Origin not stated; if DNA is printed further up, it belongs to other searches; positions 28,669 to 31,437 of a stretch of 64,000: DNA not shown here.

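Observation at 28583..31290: Small basic protein plus 825-aa GHKL (MORC/MutL-like) ATPase converging on the Ssp-like operon with only a 5-nt gap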

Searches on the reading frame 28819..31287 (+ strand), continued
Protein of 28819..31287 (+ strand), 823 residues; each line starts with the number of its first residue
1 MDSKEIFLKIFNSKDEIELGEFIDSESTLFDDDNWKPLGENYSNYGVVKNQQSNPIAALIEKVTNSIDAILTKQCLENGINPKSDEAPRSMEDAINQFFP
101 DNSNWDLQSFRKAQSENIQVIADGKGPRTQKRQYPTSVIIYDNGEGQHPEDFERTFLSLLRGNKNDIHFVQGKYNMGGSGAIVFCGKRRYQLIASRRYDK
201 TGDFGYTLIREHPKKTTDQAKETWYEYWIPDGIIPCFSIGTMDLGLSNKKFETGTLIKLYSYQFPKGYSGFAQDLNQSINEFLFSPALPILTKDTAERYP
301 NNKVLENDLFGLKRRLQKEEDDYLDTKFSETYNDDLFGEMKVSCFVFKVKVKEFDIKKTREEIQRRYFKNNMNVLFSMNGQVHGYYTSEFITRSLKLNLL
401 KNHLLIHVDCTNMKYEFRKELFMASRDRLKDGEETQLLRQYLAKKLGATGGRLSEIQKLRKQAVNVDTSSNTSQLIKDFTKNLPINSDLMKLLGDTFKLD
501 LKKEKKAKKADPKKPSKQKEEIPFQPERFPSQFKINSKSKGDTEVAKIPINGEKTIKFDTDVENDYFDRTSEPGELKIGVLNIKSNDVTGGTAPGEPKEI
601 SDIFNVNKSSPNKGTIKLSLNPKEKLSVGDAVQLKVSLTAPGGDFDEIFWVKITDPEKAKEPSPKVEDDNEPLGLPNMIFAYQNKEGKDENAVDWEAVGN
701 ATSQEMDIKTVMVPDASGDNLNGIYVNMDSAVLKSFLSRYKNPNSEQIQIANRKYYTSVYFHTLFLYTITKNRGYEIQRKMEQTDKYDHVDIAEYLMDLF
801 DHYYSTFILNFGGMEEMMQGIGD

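Call 81: fold_search(model_id=the predicted structure, library=pdb)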
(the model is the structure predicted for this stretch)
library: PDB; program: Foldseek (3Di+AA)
matches with E <= 10: 1722; with E <= 0.001: 14
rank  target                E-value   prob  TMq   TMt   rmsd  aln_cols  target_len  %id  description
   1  9o0g_B                3.9e-10  1.00  0.27  0.35  20.1       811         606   13  CryoEM structure of M. mazei topoisomerase VI(A-E342Q)-minicircle DNA complex in cleavage state (released 2026-02-25)
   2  9o0g_D                6.0e-09  1.00  0.26  0.34  23.5       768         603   12  CryoEM structure of M. mazei topoisomerase VI(A-E342Q)-minicircle DNA complex in cleavage state (released 2026-02-25)
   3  4url_A                1.2e-08  1.00  0.21  0.39  12.4       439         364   13  Crystal Structure of Staph ParE43kDa in complex with KBD (released 2014-07-16)
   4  5j5p_A                3.8e-08  1.00  0.23  0.42  14.2       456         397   13  AMP-PNP-stabilized ATPase domain of topoisomerase IV from Streptococcus pneumoniae, complex type I (released 2017-07-26)
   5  5j5q_C                4.3e-08  1.00  0.21  0.38  10.4       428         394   13  AMP-PNP-stabilized ATPase domain of topoisomerase IV from Streptococcus pneumoniae, complex type II (released 2017-07-26)
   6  5j5p_B                4.5e-08  1.00  0.23  0.41  14.6       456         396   14  AMP-PNP-stabilized ATPase domain of topoisomerase IV from Streptococcus pneumoniae, complex type I (released 2017-07-26)
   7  6mw7_D                2.0e-07  1.00  0.23  0.34  11.2       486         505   10  Crystal structure of ATPase module of SMCHD1 bound to ATP (released 2019-09-11)
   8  5j5q_D                2.9e-07  1.00  0.22  0.40  11.1       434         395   14  AMP-PNP-stabilized ATPase domain of topoisomerase IV from Streptococcus pneumoniae, complex type II (released 2017-07-26)
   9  4ipe_B                2.5e-06  1.00  0.24  0.32  11.5       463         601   12  Crystal structure of mitochondrial Hsp90 (TRAP1) with AMPPNP (released 2014-01-22)
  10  7exp_B                3.4e-06  1.00  0.25  0.34  10.8       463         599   12  Crystal structure of zebrafish TRAP1 with AMPPNP and MitoQ (released 2022-01-05)
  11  5tvw_B                1.2e-05  1.00  0.25  0.33  10.0       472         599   10  Crystal structure of mitochondrial Hsp90 (TRAP1) with ATP in absence of Mg, hemi-hydrolyzed (released 2018-03-14)
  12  5tth_B                2.8e-05  1.00  0.25  0.32  11.8       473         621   10  Heterodimeric SpyCatcher/SpyTag-fused zebrafish TRAP1 in ATP/ADP-hybrid state (released 2017-08-23)
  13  4i3h_A                3.2e-05  1.00  0.20  0.17   8.7       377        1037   11  A three-gate structure of topoisomerase IV from Streptococcus pneumoniae (released 2013-08-28)
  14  1t0p_B                8.6e-04  1.00  0.09  0.65   4.1       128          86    7  Structural Basis of ICAM recognition by integrin alpahLbeta2 revealed in the complex structure of binding domains of I (released 2005-03-08)
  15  5wmt_B                1.1e-03  0.99  0.15  0.45   9.4       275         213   12  Structure of GRP94 N-terminal Domain bound to resorcinylic inhibitor BnIm. (released 2018-04-18)
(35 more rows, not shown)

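Call 88: fold_search(model_id=the predicted structure, library=viral)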
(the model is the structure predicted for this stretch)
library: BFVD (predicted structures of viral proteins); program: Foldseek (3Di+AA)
matches with E <= 10: 1106; with E <= 0.001: 18
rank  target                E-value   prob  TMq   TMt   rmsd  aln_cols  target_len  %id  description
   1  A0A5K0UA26            3.4e-10  1.00  0.32  0.34  15.7       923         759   10  Uncharacterized protein [Yasminevirus sp. GU-2018]
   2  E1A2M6                2.8e-08  1.00  0.24  0.26   9.6       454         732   12  Membrane integrity protector [Aeromonas phage phiAS5]
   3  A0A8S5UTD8            5.2e-08  1.00  0.24  0.26  15.2       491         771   12  DNA topoisomerase (ATP-hydrolyzing) [Myoviridae sp. ctYA416]
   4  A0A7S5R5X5            2.4e-07  1.00  0.19  0.23  15.5       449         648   14  (no name in the UniProt tables at hand)
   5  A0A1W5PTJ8            4.6e-07  1.00  0.25  0.30   9.0       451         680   12  (no name in the UniProt tables at hand)
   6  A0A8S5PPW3            1.9e-06  1.00  0.24  0.37  13.9       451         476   10  DNA topoisomerase (ATP-hydrolyzing) [Myoviridae sp. ctwwN25]
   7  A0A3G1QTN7            2.5e-06  1.00  0.25  0.25  11.4       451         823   11  Putative rIIA-like protein [Erwinia phage phiEaP8]
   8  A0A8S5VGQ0            3.0e-06  1.00  0.22  0.36  12.0       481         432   11  DNA topoisomerase (ATP-hydrolyzing) [Myoviridae sp. ctkfK18]
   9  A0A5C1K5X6            3.5e-06  1.00  0.26  0.27  12.7       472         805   12  Uncharacterized protein [Pseudomonas phage Zuri]
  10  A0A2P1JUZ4            1.2e-05  1.00  0.24  0.24   9.4       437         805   11  RIIA lysis inhibitor [Xanthomonas phage RiverRider]
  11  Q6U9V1                1.7e-05  1.00  0.23  0.26  13.0       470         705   11  RIIA protector from prophage-induced early lysis [Aeromonas phage 44RR2.8t]
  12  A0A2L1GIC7            3.3e-05  0.99  0.19  0.31  16.1       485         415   12  (no name in the UniProt tables at hand)
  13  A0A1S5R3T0            3.9e-05  1.00  0.24  0.26  11.2       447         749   12  RIIA protector from prophage-induced early lysis [Pseudomonas phage pf16]
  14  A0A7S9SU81            4.1e-05  1.00  0.22  0.24  12.8       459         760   11  Uncharacterized protein [Virus NIOZ-UU157]
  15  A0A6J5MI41            2.6e-04  1.00  0.10  0.14  15.6       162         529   10  Uncharacterized protein [uncultured Caudovirales phage]
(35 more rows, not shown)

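Call 92: search_dna_similar(query=window:28819-31287:+, collection=plasmids, mode=protein, max_evalue=1e-10, max_rows=30)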
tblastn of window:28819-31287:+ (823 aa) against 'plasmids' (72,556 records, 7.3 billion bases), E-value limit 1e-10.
Records with a match: 8; places in all: 8; records where one place covers at least 80% of the query: 5.
Best place of each record, by identity: <60% 8.
By first word of the organism name: Hymenobacter 1; Devosia 1; Ensifer 1; Pontibacillus 1; Halogeometricum 1; Halarchaeum 1; Haladaptatus 1; Natronobeatus 1.
By predicted mobility (MOB-suite, as given by PLSDB): non-mobilizable 8.
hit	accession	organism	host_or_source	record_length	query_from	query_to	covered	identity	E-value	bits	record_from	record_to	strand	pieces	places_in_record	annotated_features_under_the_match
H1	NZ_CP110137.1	Hymenobacter sp. YIM 151858-1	whole organism,soil sample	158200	2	823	100%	56.8%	0e+0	872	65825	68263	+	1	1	hypothetical protein | SIR2 family protein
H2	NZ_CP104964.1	Devosia neptuniae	Vicia costata,cell culture,root nodule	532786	6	811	98%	45.6%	0e+0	671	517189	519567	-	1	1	hypothetical protein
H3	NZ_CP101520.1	Ensifer adhaerens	cell cuture,rhizosphere soil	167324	4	822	100%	44.8%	0e+0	681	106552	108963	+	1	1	hypothetical protein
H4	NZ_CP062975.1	Pontibacillus sp. ALD_SL1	mangrove mud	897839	6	811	98%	28.1%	2e-73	270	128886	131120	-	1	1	hypothetical protein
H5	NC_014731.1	Halogeometricum borinquense DSM 11551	-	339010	16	798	95%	25.0%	5e-41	171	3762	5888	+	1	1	hypothetical protein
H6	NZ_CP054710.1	Halarchaeum sp. CBA1220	solar salt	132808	25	641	75%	23.7%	1e-19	102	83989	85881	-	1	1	hypothetical protein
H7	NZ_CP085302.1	Haladaptatus pallidirubidus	cell culture,saline soil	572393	35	478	54%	27.9%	8e-33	145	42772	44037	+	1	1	hypothetical protein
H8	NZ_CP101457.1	Natronobeatus ordinarius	cell culture,sediment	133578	8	485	58%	24.9%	4e-15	88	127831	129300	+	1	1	hypothetical protein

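Call 93: get_annotated_region(hit=H1, flank=12000)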
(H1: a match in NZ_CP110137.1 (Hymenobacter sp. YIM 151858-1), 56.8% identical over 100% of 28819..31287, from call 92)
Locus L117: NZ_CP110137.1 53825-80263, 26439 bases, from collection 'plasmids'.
description: Hymenobacter sp. YIM 151858-1 plasmid unnamed1
organism: Hymenobacter sp. YIM 151858-1 (NCBI taxid 2987688)
taxonomy: Bacteria; Bacteroidota; Cytophagia; Cytophagales; Hymenobacteraceae; Hymenobacter; Hymenobacter sp. YIM 151858-1
host: -; source: whole organism,soil sample; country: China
typing (MOB-suite, as given by PLSDB): non-mobilizable
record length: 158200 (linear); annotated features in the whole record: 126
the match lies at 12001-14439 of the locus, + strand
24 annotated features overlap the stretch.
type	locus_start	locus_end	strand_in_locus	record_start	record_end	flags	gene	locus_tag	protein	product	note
CDS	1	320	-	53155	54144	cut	-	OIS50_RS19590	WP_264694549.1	FixH family protein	-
CDS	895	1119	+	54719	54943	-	-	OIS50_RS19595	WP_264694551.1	hypothetical protein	-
CDS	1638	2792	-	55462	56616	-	-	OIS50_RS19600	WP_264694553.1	hypothetical protein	-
CDS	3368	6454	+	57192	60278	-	-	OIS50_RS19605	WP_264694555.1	lantibiotic dehydratase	-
CDS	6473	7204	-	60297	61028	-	-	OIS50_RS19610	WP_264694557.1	LytTR family DNA-binding domain-containing protein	-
CDS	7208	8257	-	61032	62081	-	-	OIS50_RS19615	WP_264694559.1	histidine kinase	GO:0000160 - phosphorelay signal transduction system [Evidence IEA]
CDS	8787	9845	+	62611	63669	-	-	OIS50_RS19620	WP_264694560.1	hypothetical protein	-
CDS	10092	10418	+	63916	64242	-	-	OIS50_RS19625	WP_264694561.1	TfoX/Sxy family protein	-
CDS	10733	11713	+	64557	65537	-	-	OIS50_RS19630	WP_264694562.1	tyrosine-type recombinase/integrase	GO:0015074 - DNA integration [Evidence IEA]; GO:0006310 - DNA recombination [Evidence IEA]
CDS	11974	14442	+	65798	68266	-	-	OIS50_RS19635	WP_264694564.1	hypothetical protein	-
CDS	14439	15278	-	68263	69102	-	-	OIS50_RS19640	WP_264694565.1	SIR2 family protein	-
CDS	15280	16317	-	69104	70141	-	-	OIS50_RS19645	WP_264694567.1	DUF262 domain-containing protein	-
CDS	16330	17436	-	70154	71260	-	-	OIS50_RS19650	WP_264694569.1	phosphoadenosine phosphosulfate reductase family protein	-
CDS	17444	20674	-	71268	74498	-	-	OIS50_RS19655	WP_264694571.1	hypothetical protein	-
CDS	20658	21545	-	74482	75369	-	-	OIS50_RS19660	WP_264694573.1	DUF4007 family protein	-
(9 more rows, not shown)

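Call 94: get_annotated_region(hit=H2, flank=10000)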
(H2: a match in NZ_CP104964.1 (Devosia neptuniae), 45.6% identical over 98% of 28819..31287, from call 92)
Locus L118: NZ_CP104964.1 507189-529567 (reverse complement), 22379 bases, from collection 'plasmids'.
description: Devosia neptuniae strain A18/4-1 plasmid p_unnamed1, complete sequence
organism: Devosia neptuniae (NCBI taxid 191302)
taxonomy: Bacteria; Pseudomonadota; Alphaproteobacteria; Hyphomicrobiales; Devosiaceae; Devosia; Devosia neptuniae
host: -; source: Vicia costata,cell culture,root nodule; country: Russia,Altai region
typing (MOB-suite, as given by PLSDB): non-mobilizable
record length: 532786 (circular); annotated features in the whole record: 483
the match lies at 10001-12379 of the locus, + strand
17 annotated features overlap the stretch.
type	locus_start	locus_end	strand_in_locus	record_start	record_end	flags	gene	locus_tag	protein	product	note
CDS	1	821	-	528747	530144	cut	-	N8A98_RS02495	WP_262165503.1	ATP-binding protein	-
CDS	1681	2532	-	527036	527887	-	-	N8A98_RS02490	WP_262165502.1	phosphoadenosine phosphosulfate reductase family protein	-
CDS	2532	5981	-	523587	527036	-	-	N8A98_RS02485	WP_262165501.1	hypothetical protein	-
CDS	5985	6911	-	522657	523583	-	-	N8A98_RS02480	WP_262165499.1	DUF4007 family protein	-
CDS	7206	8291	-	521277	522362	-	-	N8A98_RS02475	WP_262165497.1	aminotransferase class V-fold PLP-dependent enzyme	-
CDS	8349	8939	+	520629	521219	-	-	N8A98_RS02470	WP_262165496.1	class I SAM-dependent methyltransferase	-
CDS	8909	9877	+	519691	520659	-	-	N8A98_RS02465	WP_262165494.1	hypothetical protein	-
CDS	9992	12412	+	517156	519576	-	-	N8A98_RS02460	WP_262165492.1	hypothetical protein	-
CDS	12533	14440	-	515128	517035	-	-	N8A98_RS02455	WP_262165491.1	hypothetical protein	-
CDS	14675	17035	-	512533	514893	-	-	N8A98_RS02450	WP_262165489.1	sensor histidine kinase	-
CDS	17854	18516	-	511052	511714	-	-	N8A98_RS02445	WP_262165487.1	SMC-Scp complex subunit ScpB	-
CDS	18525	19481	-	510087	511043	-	-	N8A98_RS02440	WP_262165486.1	DUF1403 family protein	-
CDS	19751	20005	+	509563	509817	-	-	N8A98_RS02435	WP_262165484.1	type II toxin-antitoxin system Phd/YefM family antitoxin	-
CDS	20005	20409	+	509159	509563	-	-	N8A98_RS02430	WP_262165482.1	type II toxin-antitoxin system VapC family toxin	-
CDS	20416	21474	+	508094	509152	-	-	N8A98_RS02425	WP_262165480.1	tyrosine-type recombinase/integrase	GO:0015074 - DNA integration [Evidence IEA]; GO:0006310 - DNA recombination [Evidence IEA]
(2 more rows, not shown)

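Call 95: get_annotated_region(hit=H3, flank=10000)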
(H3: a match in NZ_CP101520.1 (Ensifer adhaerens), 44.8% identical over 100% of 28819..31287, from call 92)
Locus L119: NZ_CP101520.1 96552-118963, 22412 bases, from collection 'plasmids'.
description: Ensifer adhaerens strain NER9 plasmid pC, complete sequence
organism: Ensifer adhaerens (NCBI taxid 106592)
taxonomy: Bacteria; Pseudomonadota; Alphaproteobacteria; Hyphomicrobiales; Rhizobiaceae; Ensifer; Ensifer adhaerens
host: -; source: cell cuture,rhizosphere soil; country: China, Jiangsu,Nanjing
typing (MOB-suite, as given by PLSDB): non-mobilizable; mating-pair formation MPF_T
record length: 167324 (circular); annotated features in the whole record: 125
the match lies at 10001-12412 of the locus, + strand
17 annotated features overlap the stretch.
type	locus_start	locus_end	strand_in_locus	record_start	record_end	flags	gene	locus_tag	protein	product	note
CDS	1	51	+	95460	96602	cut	-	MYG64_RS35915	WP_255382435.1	aminotransferase class V-fold PLP-dependent enzyme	-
CDS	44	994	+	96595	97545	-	-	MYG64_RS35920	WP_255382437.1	DUF4007 family protein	-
CDS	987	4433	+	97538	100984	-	-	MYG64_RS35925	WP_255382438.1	ATP-binding protein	-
CDS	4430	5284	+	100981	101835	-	-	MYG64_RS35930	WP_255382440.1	phosphoadenosine phosphosulfate reductase family protein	-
CDS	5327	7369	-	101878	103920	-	-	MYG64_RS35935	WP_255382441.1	hypothetical protein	-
CDS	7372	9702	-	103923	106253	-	-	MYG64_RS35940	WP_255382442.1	sensor histidine kinase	-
CDS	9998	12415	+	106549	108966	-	-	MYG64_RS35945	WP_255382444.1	hypothetical protein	-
CDS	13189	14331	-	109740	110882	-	-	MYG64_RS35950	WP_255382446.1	RHE_PE00001 family protein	-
CDS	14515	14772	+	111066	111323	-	-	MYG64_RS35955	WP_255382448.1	type II toxin-antitoxin system VapB family antitoxin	-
CDS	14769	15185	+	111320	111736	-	-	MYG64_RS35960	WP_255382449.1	type II toxin-antitoxin system VapC family toxin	-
CDS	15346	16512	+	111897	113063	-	-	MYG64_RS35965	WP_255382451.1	site-specific integrase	GO:0015074 - DNA integration [Evidence IEA]; GO:0006310 - DNA recombination [Evidence IEA]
CDS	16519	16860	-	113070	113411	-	-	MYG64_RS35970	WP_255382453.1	hypothetical protein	-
CDS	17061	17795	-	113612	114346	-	-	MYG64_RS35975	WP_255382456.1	NYN domain-containing protein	-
CDS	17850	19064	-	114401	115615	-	repC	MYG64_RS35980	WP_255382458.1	plasmid replication protein RepC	-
CDS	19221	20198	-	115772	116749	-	repB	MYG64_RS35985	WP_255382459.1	plasmid partitioning protein RepB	-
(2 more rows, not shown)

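Call 96: search_protein_families(library=padloc, proteins=[L119:5327-7369:-, L119:7372-9702:-, L119:9998-12415:+, L118:12533-14440:-, L118:14675-17035:-, L118:8909-9877:+, L118:8349-8939:+, L117:14439-15278:-, L117:15280-16317:-], max_evalue=0.001)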
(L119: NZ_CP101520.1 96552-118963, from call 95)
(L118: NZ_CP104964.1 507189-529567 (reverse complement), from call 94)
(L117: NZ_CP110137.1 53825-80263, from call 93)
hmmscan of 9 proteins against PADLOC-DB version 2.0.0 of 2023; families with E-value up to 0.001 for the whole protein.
L119:5327-7369:- (680 aa): 0 families

L119:7372-9702:- (776 aa): 2 families
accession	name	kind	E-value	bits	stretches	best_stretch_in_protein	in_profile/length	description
PDLC03419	REase_II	-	2.8e-09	33.9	1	118-246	54-188/695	Type II restriction enzyme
PDLC03485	REase_II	-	6.7e-07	26.1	1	121-240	54-167/611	Type II restriction enzyme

L119:9998-12415:+ (805 aa): 0 families

L118:12533-14440:- (635 aa): 0 families

L118:14675-17035:- (786 aa): 2 families
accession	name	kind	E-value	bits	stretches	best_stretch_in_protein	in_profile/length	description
PDLC03419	REase_II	-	1e-12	45.2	1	102-263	34-194/695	Type II restriction enzyme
PDLC03485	REase_II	-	0.00072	16.1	0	124-192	51-116/611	Type II restriction enzyme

L118:8909-9877:+ (322 aa): 0 families

L118:8349-8939:+ (196 aa): 1 family
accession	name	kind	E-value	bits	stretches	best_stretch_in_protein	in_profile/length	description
PDLC04134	mad2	-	1.3e-15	55.2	1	38-182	290-429/492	mads_2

L117:14439-15278:- (279 aa): 19 families
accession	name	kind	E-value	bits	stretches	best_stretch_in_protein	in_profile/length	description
PDLC00407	ThsA1|ThsA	-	1.6e-31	107.5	1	7-244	11-231/478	STALD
PDLC00409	ThsA1|ThsA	-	6.6e-24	82.6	1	7-241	12-230/242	STALD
PDLC03856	LmuA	-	1.1e-22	78.9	1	9-277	8-270/433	-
PDLC04166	Dsr1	-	2.8e-20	69.7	1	5-275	12-278/1227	-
PDLC04968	PDC-S25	-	1.5e-13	48.6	1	85-229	108-247/517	-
PDLC04167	Dsr1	-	1.7e-13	47.2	1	5-271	10-280/1248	-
PDLC02184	Dsr2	-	2.8e-11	40.2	1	70-181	75-181/1222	-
PDLC05061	PDC-S65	-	3.5e-11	41.1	1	20-165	35-191/592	-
PDLC05060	PDC-S65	-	7.7e-10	36.2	1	87-166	18-100/503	-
PDLC04967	PDC-S25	-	2.1e-09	34.9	1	99-218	134-248/528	-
PDLC02183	Dsr1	-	1.3e-08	31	1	4-217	9-226/1275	-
PDLC02419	Aga_SIR2-PNTD1-PNTD2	-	2e-06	24.8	1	111-167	119-176/558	Class I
PDLC04082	SIR2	-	3.4e-06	24.2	0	20-128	20-144/345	-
PDLC02401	Aga_SIR2-PNTD1-PNTD2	-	1.2e-05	22.3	1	111-167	92-149/524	Class I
PDLC02420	Aga_SIR2-PNTD1-PNTD2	-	1.4e-05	21.5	1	106-166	126-185/1010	Class I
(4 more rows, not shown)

L117:15280-16317:- (345 aa): 4 families
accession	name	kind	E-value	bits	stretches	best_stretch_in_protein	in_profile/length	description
PDLC03877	NsnA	-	2.3e-30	104.1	1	3-337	46-380/385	-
PDLC03418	REase_II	-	1.1e-11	42.6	1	18-156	30-159/372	Type II restriction enzyme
PDLC04027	PD-T4-2_A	-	1.3e-08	32.3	1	18-99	50-128/363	-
PDLC04151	HEC-05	-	2e-05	21.5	1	6-60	24-79/600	-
